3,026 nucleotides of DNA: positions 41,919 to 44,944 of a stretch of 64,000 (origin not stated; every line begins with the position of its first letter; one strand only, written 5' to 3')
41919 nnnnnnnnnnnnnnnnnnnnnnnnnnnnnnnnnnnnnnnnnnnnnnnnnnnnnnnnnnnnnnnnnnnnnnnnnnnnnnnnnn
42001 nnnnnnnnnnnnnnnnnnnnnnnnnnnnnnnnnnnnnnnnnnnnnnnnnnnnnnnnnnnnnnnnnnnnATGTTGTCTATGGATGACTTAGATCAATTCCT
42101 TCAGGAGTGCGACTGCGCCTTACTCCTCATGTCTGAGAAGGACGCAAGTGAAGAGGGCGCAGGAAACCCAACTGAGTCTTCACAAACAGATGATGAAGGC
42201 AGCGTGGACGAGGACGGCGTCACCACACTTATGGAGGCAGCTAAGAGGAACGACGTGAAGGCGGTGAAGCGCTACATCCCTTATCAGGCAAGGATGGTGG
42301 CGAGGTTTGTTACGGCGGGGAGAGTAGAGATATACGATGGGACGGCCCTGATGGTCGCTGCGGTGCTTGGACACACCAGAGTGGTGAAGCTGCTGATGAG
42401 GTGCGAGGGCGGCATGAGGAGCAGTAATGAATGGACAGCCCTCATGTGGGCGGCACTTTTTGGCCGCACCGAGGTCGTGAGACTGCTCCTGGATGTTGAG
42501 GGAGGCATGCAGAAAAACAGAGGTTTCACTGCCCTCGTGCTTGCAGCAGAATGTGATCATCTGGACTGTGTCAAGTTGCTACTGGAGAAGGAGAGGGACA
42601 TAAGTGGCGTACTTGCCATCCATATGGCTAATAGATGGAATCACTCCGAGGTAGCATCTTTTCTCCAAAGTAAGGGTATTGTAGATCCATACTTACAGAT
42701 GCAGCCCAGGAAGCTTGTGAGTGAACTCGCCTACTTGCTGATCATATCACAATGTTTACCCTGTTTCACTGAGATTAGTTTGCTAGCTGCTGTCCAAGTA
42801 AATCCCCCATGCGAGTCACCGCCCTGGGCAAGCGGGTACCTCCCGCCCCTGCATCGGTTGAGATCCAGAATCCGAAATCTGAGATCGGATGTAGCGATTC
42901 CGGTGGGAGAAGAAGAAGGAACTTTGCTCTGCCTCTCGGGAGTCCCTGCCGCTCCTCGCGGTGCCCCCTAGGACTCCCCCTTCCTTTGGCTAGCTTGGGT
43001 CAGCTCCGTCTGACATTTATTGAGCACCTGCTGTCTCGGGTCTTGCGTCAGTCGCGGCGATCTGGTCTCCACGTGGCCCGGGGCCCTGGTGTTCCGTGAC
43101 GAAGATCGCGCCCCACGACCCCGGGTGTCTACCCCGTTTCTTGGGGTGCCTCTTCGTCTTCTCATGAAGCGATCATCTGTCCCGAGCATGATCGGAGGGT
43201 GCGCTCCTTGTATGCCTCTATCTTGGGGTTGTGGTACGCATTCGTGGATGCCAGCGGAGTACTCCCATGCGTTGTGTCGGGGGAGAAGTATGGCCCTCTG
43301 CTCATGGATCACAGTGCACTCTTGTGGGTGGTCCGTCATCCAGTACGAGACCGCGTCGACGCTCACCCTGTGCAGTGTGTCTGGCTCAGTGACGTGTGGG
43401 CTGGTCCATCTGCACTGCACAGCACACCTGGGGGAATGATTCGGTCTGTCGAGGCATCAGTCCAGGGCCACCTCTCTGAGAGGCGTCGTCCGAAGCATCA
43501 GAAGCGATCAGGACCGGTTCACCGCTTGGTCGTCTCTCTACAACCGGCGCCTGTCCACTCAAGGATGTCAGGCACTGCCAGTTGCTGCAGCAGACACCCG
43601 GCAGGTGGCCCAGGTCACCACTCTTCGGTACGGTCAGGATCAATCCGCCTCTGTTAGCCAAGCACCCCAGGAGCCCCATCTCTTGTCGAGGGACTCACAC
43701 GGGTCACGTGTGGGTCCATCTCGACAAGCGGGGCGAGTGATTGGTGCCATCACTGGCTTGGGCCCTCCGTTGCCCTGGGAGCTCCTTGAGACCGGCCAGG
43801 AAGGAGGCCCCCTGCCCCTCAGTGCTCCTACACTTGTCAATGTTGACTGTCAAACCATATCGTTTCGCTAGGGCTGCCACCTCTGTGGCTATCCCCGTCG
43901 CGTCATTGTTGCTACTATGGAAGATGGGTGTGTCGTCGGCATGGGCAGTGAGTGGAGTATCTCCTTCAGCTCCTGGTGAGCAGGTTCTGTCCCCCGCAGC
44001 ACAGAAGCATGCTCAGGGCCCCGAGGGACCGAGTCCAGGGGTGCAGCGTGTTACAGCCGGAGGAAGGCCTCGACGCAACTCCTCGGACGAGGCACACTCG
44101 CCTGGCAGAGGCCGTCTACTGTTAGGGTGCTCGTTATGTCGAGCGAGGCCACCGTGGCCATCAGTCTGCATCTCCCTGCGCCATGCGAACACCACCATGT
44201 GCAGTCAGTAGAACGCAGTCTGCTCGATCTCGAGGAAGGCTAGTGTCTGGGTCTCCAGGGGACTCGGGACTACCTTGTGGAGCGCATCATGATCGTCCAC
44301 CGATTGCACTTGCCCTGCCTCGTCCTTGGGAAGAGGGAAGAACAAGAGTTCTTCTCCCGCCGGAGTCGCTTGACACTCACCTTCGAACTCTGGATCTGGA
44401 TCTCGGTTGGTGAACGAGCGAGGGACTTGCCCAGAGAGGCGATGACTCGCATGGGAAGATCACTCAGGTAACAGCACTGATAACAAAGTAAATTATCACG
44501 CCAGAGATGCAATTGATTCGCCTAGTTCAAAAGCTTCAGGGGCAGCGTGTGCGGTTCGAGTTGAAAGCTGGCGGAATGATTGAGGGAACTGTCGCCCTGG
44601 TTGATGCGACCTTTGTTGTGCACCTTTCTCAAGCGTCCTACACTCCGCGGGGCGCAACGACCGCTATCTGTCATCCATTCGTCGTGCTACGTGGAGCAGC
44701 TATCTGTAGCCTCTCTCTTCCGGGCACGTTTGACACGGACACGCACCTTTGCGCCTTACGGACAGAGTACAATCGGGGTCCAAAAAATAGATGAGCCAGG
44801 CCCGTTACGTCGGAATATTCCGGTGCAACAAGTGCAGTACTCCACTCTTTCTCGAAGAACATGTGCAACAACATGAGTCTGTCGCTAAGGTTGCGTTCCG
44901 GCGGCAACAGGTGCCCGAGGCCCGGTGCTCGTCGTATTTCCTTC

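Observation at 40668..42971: A NEK paralog caught in decay or fission: a kinase-like ORF and an ankyrin ORF in the same frame separated by stops.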

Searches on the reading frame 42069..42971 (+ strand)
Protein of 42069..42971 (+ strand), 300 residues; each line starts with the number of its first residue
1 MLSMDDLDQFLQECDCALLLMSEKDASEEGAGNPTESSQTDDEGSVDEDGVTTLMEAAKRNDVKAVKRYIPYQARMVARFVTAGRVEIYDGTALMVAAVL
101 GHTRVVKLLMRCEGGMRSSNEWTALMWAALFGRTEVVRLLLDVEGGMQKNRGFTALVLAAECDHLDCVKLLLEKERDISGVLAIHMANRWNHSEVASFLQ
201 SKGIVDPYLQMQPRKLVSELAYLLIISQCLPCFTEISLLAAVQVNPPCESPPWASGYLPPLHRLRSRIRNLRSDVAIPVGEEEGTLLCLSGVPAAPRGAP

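Call 5: search_protein_families(library=pfam, proteins=[window:42069-42971:+], max_evalue=0.01)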
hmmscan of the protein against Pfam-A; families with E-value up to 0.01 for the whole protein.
window:42069-42971:+ (300 aa): 6 families
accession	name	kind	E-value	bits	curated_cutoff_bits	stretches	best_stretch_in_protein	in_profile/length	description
PF12796.13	Ank_2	-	3.3e-51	172.2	27.3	4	94-178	1-86/90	Ankyrin repeats (3 copies)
PF00023.36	Ank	-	3.9e-23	80.7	21.1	2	152-174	2-24/33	Ankyrin repeat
PF13606.12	Ank_3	-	4.1e-17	60.7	22.3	1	121-142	2-23/30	Ankyrin repeat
PF13857.12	Ank_5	-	5e-14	52.7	27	1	148-183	12-52/56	Ankyrin repeats (many copies)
PF13637.12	Ank_4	-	8.4e-14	51.8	22.7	2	94-141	1-50/50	Ankyrin repeats (many copies)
PF24521.3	Ank_KRIT1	-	2.4e-05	24.5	80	0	49-142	17-106/149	KRIT1 ankyrin-repeats domain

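Call 7: find_encoding_contigs(protein=window:42069-42971:+, flank=10000, max_places=10)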
Protein window:42069-42971:+ (300 aa): no gene with exactly this product is on record in the collection.

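Call 12: find_homologous_proteins(query=window:42069-42971:+, max_evalue=1e-10)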
Query window:42069-42971:+ (300 aa): 61 proteins with E <= 1e-10 among 6250 candidates.
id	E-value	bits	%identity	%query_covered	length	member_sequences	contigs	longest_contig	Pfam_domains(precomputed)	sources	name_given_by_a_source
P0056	2.4e-197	672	100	100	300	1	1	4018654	PF13606.13,PF13857.13,PF12796.14,PF00023.37,PF13637.13,PF24521.3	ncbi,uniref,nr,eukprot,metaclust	ncbi:Ankyrin repeat protein 1 [Giardia duodenalis]|uniref:Ankyrin repeat protein 1 n=1 Tax=Giardia i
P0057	1.1e-133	463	85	84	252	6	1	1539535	PF13606.13,PF13857.13,PF12796.14,PF00023.37,PF13637.13,PF24521.3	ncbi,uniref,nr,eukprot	ncbi:Ankyrin repeat protein 1 [Giardia duodenalis]|uniref:Ankyrin repeat protein 1 n=1 Tax=Giardia i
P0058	1.9e-121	423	89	74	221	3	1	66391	PF13606.13,PF13857.13,PF12796.14,PF00023.37,PF13637.13,PF24521.3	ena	-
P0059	1.7e-115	404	86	74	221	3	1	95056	PF13606.13,PF13857.13,PF12796.14,PF00023.37,PF13637.13,PF24521.3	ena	-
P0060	3.0e-113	396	86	74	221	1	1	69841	PF13606.13,PF13857.13,PF12796.14,PF00023.37,PF13637.13,PF24521.3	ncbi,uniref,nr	ncbi:Ankyrin repeat protein [Giardia duodenalis]|uniref:Ankyrin repeat protein n=1 Tax=Giardia intes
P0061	1.0e-110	388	83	74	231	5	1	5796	PF13606.13,PF13857.13,PF12796.14,PF00023.37,PF13637.13,PF24521.3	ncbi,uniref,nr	ncbi:Ankyrin repeat protein [Giardia duodenalis]|uniref:Ankyrin repeat protein n=1 Tax=Giardia intes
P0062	1.7e-109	384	83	74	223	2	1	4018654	PF13606.13,PF13857.13,PF12796.14,PF00023.37,PF13637.13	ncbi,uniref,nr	ncbi:Ankyrin repeat protein 1 [Giardia duodenalis]|uniref:Ankyrin repeat protein 1 n=1 Tax=Giardia i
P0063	6.4e-108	379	83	74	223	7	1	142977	PF13606.13,PF13857.13,PF12796.14,PF00023.37,PF13637.13,PF24521.3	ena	-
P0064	2.1e-105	370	83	71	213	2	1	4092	PF13606.13,PF13857.13,PF12796.14,PF00023.37,PF13637.13,PF24521.3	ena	-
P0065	1.4e-103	364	79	74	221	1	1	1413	PF13606.13,PF13857.13,PF12796.14,PF00023.37,PF13637.13,PF24521.3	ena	-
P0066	8.9e-102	358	76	75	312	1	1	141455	PF13606.13,PF13857.13,PF12796.14,PF00023.37,PF13637.13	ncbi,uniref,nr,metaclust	ncbi:Protein 21.1 [Giardia lamblia P15]|uniref:Protein 21.1 n=1 Tax=Giardia intestinalis (strain P15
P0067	1.6e-100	354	76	75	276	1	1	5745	PF13606.13,PF13857.13,PF12796.14,PF00023.37,PF13637.13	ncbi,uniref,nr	ncbi:Hypothetical protein GLP15_2920 [Giardia lamblia P15]|uniref:Uncharacterized protein n=1 Tax=Gi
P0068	3.2e-100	353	79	72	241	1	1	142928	PF13606.13,PF13857.13,PF12796.14,PF00023.37,PF13637.13,PF24521.3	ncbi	ncbi:Ankyrin repeat protein, partial [Giardia duodenalis]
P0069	6.7e-100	352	82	70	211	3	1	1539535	PF13606.13,PF13857.13,PF12796.14,PF00023.37,PF13637.13,PF24521.3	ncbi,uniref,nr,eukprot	ncbi:Ankyrin repeat protein 1 [Giardia duodenalis]|uniref:Ankyrin repeat protein 1 n=1 Tax=Giardia i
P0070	3.6e-95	337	71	73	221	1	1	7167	PF13606.13,PF13857.13,PF12796.14,PF00023.37,PF13637.13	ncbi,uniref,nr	ncbi:Protein 21.1 [Giardia lamblia P15]|uniref:Protein 21.1 n=1 Tax=Giardia intestinalis (strain P15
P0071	1.8e-94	334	73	75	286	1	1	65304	PF13606.13,PF13857.13,PF12796.14,PF00023.37,PF13637.13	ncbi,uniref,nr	ncbi:Protein 21.1 [Giardia lamblia P15]|uniref:Protein 21.1 n=1 Tax=Giardia intestinalis (strain P15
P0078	2.1e-81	292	66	74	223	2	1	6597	PF13606.13,PF13857.13,PF12796.14,PF00023.37,PF13637.13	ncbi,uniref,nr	ncbi:Protein 21.1 [Giardia lamblia P15]|uniref:Protein 21.1 n=1 Tax=Giardia intestinalis (strain P15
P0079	1.9e-79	285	66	74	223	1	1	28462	PF13606.13,PF13857.13,PF12796.14,PF00023.37,PF13637.13,PF24521.3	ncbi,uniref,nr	ncbi:Protein 21.1 [Giardia lamblia P15]|uniref:Protein 21.1 n=1 Tax=Giardia intestinalis (strain P15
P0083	1.3e-73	266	73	57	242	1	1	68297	PF13606.13,PF13857.13,PF12796.14,PF00023.37,PF13637.13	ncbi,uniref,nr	ncbi:Protein 21.1 [Giardia lamblia P15]|uniref:Protein 21.1 n=1 Tax=Giardia intestinalis (strain P15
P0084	2.5e-73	265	63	74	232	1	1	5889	PF13606.13,PF13857.13,PF12796.14,PF00023.37,PF13637.13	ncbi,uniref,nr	ncbi:Protein 21.1 [Giardia lamblia P15]|uniref:Protein 21.1 n=1 Tax=Giardia intestinalis (strain P15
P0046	6.9e-65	237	44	54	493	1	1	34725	PF00069.32,PF13606.13,PF13857.13,PF12796.14,PF00023.37,PF13637.13,PF24521.3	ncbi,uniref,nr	ncbi:Kinase, NEK [Giardia lamblia P15]|uniref:Kinase, NEK n=1 Tax=Giardia intestinalis (strain P15) 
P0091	2.4e-64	236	58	68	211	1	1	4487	PF13606.13,PF13857.13,PF12796.14,PF00023.37,PF13637.13,PF24521.3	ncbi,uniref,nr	ncbi:Protein 21.1 [Giardia lamblia P15]|uniref:Protein 21.1 n=1 Tax=Giardia intestinalis (strain P15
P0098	3.1e-54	202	63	56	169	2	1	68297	PF13606.13,PF13857.13,PF12796.14,PF00023.37,PF13637.13,PF24521.3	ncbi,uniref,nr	ncbi:Protein 21.1 [Giardia lamblia P15]|uniref:Protein 21.1 n=1 Tax=Giardia intestinalis (strain P15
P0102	8.1e-47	178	47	44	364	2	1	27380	PF13606.13,PF13857.13,PF12796.14,PF00023.37,PF13637.13,PF24521.3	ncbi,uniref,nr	ncbi:NEK, Kinase [Giardia lamblia P15]|uniref:NEK, Kinase n=1 Tax=Giardia intestinalis (strain P15) 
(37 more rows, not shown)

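Call 14: find_encoding_contigs(protein=P0060, flank=8000, max_places=4)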
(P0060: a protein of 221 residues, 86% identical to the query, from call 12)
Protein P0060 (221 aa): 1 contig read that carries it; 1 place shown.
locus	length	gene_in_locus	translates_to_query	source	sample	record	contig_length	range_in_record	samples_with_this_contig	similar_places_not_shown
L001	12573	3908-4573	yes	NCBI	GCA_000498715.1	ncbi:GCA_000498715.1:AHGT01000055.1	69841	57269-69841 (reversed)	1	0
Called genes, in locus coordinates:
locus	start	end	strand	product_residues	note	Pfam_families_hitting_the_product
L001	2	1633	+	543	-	PF03302:VSP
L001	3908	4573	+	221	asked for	PF24521:Ank_KRIT1 (faint), PF00023:Ank (faint), PF13606:Ank_3 (faint), PF13857:Ank_5 (faint), PF12796:Ank_2, PF13637:Ank_4 (weak), PF12796:Ank_2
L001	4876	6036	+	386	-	PF00069:Pkinase, PF07714:PK_Tyr_Ser-Thr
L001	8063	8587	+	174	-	-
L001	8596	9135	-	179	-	PF00025:Arf, PF00503:G-alpha (faint), PF09439:SRPRB, PF00071:Ras, PF01926:MMR_HSR1 (weak), PF04670:Gtr1_RagA, PF08477:Roc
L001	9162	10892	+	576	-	PF00069:Pkinase (faint), PF13857:Ank_5 (faint), PF00023:Ank (faint), PF13606:Ank_3 (faint), PF13637:Ank_4 (faint), PF12796:Ank_2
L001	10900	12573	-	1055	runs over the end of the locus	-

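Call 15: find_encoding_contigs(protein=P0056, flank=8000, max_places=4)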
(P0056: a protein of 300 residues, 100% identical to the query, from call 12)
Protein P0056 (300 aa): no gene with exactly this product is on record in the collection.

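Call 25: find_encoding_contigs(protein=P0058, flank=10000, max_places=5)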
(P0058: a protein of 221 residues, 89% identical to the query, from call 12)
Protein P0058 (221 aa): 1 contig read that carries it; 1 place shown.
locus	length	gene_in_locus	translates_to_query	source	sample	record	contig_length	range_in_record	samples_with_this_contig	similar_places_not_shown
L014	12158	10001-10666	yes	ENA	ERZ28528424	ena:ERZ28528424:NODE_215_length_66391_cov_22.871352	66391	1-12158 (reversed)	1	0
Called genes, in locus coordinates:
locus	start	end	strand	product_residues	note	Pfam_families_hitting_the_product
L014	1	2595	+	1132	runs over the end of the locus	PF01602:Adaptin_N, PF12717:Cnd1, PF13646:HEAT_2 (weak)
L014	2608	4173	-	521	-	PF04189:Gcd10p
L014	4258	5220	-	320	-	PF00225:Kinesin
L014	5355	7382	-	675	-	-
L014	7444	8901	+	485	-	-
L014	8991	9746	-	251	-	PF01712:dNK, PF13207:AAA_17 (faint), PF13238:AAA_18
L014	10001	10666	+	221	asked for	PF12796:Ank_2, PF13606:Ank_3 (faint), PF13857:Ank_5 (faint), PF24521:Ank_KRIT1 (faint), PF12796:Ank_2, PF13637:Ank_4 (weak), PF00023:Ank (weak), PF12796:Ank_2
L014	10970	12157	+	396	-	?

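Call 26: find_encoding_contigs(protein=P0066, flank=10000, max_places=3)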
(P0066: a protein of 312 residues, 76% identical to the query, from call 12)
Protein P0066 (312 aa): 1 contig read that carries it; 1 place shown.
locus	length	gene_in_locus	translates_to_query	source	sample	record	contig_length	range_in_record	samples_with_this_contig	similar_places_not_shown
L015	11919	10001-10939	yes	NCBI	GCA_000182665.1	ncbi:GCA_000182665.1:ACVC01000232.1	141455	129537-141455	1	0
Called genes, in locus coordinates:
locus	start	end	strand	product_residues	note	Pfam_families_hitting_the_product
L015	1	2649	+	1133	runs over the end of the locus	PF01602:Adaptin_N, PF02985:HEAT (faint), PF12717:Cnd1, PF13646:HEAT_2 (weak)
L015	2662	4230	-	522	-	PF04189:Gcd10p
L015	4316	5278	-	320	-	PF00225:Kinesin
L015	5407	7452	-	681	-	-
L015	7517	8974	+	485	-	-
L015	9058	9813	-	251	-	PF01712:dNK, PF13207:AAA_17 (faint), PF13238:AAA_18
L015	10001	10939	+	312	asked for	PF12796:Ank_2 (weak), PF13857:Ank_5 (faint), PF00023:Ank (faint), PF13606:Ank_3 (faint), PF12796:Ank_2, PF13637:Ank_4 (weak), PF12796:Ank_2 (weak)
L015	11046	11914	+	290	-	PF00069:Pkinase, PF07714:PK_Tyr_Ser-Thr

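Call 54: find_encoding_contigs(protein=P0057, flank=6000, max_places=4)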
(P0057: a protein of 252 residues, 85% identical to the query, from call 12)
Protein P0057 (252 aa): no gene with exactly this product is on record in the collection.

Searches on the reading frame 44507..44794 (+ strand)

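Call 61: search_protein_families(library=pfam, proteins=[window:44507-44794:+], max_evalue=0.01)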
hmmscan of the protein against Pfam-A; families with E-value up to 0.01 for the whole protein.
window:44507-44794:+ (95 aa): 1 family
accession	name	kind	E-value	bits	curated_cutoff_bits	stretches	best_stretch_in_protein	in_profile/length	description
PF01423.28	LSM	-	1.1e-05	25.4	23.4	1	6-70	2-65/66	LSM domain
